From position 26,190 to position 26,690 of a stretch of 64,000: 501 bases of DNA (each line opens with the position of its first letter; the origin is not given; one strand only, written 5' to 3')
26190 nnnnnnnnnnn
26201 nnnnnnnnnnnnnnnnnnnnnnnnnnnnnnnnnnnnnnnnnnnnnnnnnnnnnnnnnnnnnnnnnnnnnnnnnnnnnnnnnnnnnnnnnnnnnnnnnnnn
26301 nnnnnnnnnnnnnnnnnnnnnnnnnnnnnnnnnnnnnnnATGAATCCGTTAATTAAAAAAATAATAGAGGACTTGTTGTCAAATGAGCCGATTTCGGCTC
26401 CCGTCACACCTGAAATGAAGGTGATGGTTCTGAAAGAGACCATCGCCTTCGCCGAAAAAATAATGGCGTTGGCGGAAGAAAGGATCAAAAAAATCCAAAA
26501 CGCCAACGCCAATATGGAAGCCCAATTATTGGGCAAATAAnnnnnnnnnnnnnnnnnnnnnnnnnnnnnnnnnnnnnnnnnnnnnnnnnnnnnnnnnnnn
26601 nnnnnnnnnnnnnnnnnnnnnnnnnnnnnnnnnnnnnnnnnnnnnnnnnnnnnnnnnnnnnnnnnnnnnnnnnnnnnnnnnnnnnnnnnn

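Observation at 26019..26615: AT-rich two-gene micro-cassette encoding a basic/proline-rich peptide and a small helical protein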

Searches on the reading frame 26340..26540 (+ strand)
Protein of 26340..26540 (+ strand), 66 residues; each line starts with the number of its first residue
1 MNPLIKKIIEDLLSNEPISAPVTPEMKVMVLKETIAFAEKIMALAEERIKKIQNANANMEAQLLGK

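Call 6: search_protein_families(library=pfam, proteins=[window:26340-26537:+], max_evalue=1)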
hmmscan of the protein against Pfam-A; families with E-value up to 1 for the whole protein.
window:26340-26537:+ (66 aa): 1 family
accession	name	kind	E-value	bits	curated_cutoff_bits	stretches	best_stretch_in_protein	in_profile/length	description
PF16559.10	GIT_CC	-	0.18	11.9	28.7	1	42-63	25-46/66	GIT coiled-coil Rho guanine nucleotide exchange factor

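Call 7: search_protein_families(library=ncbifam, proteins=[window:26340-26537:+], max_evalue=1)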
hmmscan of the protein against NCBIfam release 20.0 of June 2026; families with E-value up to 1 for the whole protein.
window:26340-26537:+ (66 aa): 0 families

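Call 8: find_encoding_contigs(protein=window:26340-26540:+, flank=6000, max_places=6)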
Protein window:26340-26540:+ (66 aa): 1 contig read that carries it; 1 place shown.
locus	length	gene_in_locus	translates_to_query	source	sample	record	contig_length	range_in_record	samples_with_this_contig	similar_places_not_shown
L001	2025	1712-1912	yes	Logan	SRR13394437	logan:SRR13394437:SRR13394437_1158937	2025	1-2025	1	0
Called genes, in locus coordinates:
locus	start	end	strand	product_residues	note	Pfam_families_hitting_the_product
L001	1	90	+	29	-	?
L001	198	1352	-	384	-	-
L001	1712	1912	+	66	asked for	-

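Call 10: find_homologous_proteins(query=window:26340-26537:+, max_evalue=10)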
Query window:26340-26537:+ (66 aa): 1 proteins with E <= 10 among 2 candidates.
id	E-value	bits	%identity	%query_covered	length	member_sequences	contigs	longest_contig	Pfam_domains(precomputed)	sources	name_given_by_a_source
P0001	6.5e-32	125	100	100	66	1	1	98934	-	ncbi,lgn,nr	ncbi:hypothetical protein JW899_04385 [Candidatus Uhrbacteria bacterium]|nr:hypothetical protein [Ca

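Call 26: search_protein_families(library=padloc, proteins=[window:26340-26537:+], max_evalue=1)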
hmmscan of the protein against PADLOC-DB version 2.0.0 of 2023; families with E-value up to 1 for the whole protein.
window:26340-26537:+ (66 aa): 1 family
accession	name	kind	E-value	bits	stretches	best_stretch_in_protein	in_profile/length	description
PDLC02257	AbiEi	-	0.019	12.4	1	3-34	179-211/240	AbiEi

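Call 27: search_protein_families(library=phrogs, proteins=[window:26340-26537:+], max_evalue=1)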
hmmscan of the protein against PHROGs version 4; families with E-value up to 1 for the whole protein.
window:26340-26537:+ (66 aa): 3 families
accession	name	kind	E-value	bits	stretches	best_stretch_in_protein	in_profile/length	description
phrog_3009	-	unknown function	0.062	14.1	1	2-27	33-57/68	-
phrog_1193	-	other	0.18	12.8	1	25-63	5-43/76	hemolysin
phrog_3756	-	unknown function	0.89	10.7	0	38-54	16-33/48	-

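Call 32: predict_structure(protein=window:26340-26537:+)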
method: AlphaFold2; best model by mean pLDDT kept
length: 66 residues; sequences in the alignment: 1
mean_pLDDT: 87.1   pTM: 0.53
mean pLDDT of the five models: 87.1, 86.3, 85.1, 83.6, 79.7
residues with pLDDT >= 90: 28; 70-90: 36; 50-70: 2; < 50: 0
segments of 3 or more residues with pLDDT < 50: none
pLDDT, mean of each block of 10 residues (from residue 1): 78 79 83 92 98 95 83
secondary structure, 60 per line:
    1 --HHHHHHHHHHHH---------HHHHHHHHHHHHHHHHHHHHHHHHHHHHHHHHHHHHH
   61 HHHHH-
elements in order: H3-14 H24-65
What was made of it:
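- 26340..26540 (+): ORF2, 66 aa: a helical small protein annotated as hypothetical protein JW899_04385 (MBN1585574.1). This is the best-supported gene of the pair. AlphaFold gives pLDDT 87 with two helices (call 32).
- Checked: ORF2 is predicted helical: helices 3-14 and 24-65, pLDDT 87 (call 32).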

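Call 33: search_protein_representatives(protein=window:26340-26537:+)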
Query: 66 residues. Proteins with E-value up to 0.001 (for the whole library): 1; up to 1e-10: 1; up to 1e-30: 1. The best 1 are listed.
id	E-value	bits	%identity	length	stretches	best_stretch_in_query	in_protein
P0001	2.1e-32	124.7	100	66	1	1-66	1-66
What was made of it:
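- The family is confined to a few close relatives among 1.84 and 5.8 billion proteins searched (calls 10, 33).
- Tried and rejected: ORF2 finds only itself among 5.8 billion clusters (call 10) and among 1.84 billion HMMER representatives (call 33).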

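Call 37: fold_search(model_id=the predicted structure, library=pdb)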
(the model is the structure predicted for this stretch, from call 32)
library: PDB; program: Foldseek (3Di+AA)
matches with E <= 10: 52; with E <= 0.001: 0
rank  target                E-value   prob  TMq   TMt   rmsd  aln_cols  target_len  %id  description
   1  8x6f_C                2.9e+00  0.10  0.23  0.02  10.1        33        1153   30  Cryo-EM structure of Staphylococcus aureus sigA-dependent RNAP-promoter open complex (released 2024-06-05)
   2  8ud1_1d               3.1e+00  0.08  0.26  0.16   7.7        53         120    9  High resolution in-situ structure of complex I in respiratory supercomplex (composite) (released 2024-06-19)
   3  9e85_C                3.6e+00  0.10  0.28  0.02  10.1        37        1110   27  De Novo Mycobacterium tuberculosis transcription initiation promoter complex with 6-mer RNA and closed Beta' clamp (RN (released 2025-10-01)
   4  6vvv_C                3.9e+00  0.10  0.28  0.03  10.2        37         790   27  Crystal structure of a Mycobacterium smegmatis transcription initiation complex with Rifampicin-resistant RNA polymera (released 2020-10-21)
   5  4mq9_C                4.2e+00  0.08  0.23  0.02   9.9        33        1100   27  Crystal structure of Thermus thermophilus RNA polymerase holoenzyme in complex with GE23077 (released 2014-05-07)
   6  7v2h_g                4.2e+00  0.07  0.26  0.16   7.8        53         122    9  Active state complex I from DQ-NADH dataset (released 2022-03-02)
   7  6kop_C                4.2e+00  0.07  0.24  0.02  10.2        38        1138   26  Mycobacterium tuberculosis initial transcription complex comprising sigma H and 5'-OH RNA of 9 nt (released 2020-03-11)
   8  8q3i_C                4.5e+00  0.10  0.29  0.02  10.1        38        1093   26  Mycobacterium smegmatis RNA polymerase in complex with HelD, SigA and RbpA in State I (released 2024-08-14)
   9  6eyd_C                4.5e+00  0.09  0.28  0.02  10.0        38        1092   26  Structure of Mycobacterium smegmatis RNA polymerase Sigma-A holoenzyme (released 2018-12-12)
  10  6jcy_C                4.5e+00  0.08  0.23  0.02  10.3        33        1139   30  Mycobacterium tuberculosis RNA polymerase transcription initiation open complex with a chimeric ECF sigma factor sigH/ (released 2019-05-29)
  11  6tye_C                4.5e+00  0.07  0.23  0.02  10.3        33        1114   30  Crystal structure of MTB sigma L transcription initiation complex with 5 nt long RNA primer (released 2020-03-11)
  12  5uh5_C                4.8e+00  0.07  0.23  0.02  10.2        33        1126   30  Crystal structure of Mycobacterium tuberculosis transcription initiation complex containing 3 nt of RNA (released 2017-04-12)
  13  8qn8_C                4.8e+00  0.06  0.25  0.02  11.0        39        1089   26  Mycobacterium smegmatis RNA polymerase in complex with HelD, SigA and RbpA in State II (released 2024-10-02)
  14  5zx3_C                5.2e+00  0.06  0.24  0.02  10.2        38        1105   26  Mycobacterium tuberculosis RNA polymerase holoenzyme with ECF sigma factor sigma H (released 2019-03-20)
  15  6yj4_d                5.6e+00  0.20  0.54  0.53   5.4        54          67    7  Structure of Yarrowia lipolytica complex I at 2.7 A (released 2020-08-12)
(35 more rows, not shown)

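Call 49: list_cluster_members(proteins=[window:26340-26537:+, window:26101-26340:+, window:26071-26340:+, window:26014-26340:+, window:24829-25980:-, window:26679-30176:-, window:24113-24691:-])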
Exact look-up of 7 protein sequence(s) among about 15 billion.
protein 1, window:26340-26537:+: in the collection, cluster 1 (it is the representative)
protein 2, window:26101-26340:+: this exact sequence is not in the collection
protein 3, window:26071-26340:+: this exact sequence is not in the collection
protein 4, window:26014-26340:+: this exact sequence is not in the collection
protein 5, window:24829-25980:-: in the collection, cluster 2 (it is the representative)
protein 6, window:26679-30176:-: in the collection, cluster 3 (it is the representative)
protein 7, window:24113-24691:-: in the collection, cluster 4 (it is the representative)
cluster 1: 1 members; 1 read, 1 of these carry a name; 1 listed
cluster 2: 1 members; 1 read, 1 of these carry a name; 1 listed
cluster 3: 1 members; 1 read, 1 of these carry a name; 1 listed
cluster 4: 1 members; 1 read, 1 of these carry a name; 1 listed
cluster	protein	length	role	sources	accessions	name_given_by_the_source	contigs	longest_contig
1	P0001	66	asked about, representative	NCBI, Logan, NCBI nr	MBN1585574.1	hypothetical protein JW899_04385 [Candidatus Uhrbacteria bacterium] | hypothetical protein [Candidatus Uhrbacteria bacterium]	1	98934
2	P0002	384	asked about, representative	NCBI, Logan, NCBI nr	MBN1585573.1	hypothetical protein JW899_04380 [Candidatus Uhrbacteria bacterium] | hypothetical protein [Candidatus Uhrbacteria bacterium]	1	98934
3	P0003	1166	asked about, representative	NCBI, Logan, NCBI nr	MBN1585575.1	DNA polymerase III subunit alpha [Candidatus Uhrbacteria bacterium]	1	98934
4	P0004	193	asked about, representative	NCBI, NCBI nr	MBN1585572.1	ribonuclease H-like domain-containing protein [Candidatus Uhrbacteria bacterium]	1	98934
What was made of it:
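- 26340..26540 (+): It is called by PGAP and in a Logan assembly (calls 8, 10, 49).
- It has a PGAP call (call 49).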

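Call 52: search_solved_structures(query=window:26340-26537:+, max_evalue=10)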
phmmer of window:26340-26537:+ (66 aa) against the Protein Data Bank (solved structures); distinct sequences matched with E-value up to 10: 1.
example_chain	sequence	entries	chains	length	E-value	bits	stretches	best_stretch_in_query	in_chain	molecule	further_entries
3he4_A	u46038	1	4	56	0.72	13.8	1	26-63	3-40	SYNZIP6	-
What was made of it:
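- On Type II toxin-antitoxin system: PDB sequence and fold searches give nothing (calls 37, 52).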

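Call 58: find_related_loci(query=window:26340-26537:+, collection=viral_contigs, flank=3000)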
Query window:26340-26537:+ (66 aa) in viral_contigs; peptide patterns used: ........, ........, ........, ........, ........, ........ (x = any residue, [..] = any of these).
27 stretches matched a pattern, but none encodes a relative of the query by tblastn (E <= 1e-3).

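Call 60: search_dna_similar(query=window:26340-26537:+, collection=phages, mode=protein, max_evalue=1, max_rows=5)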
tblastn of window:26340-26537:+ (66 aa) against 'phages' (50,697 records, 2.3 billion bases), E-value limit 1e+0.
No match.
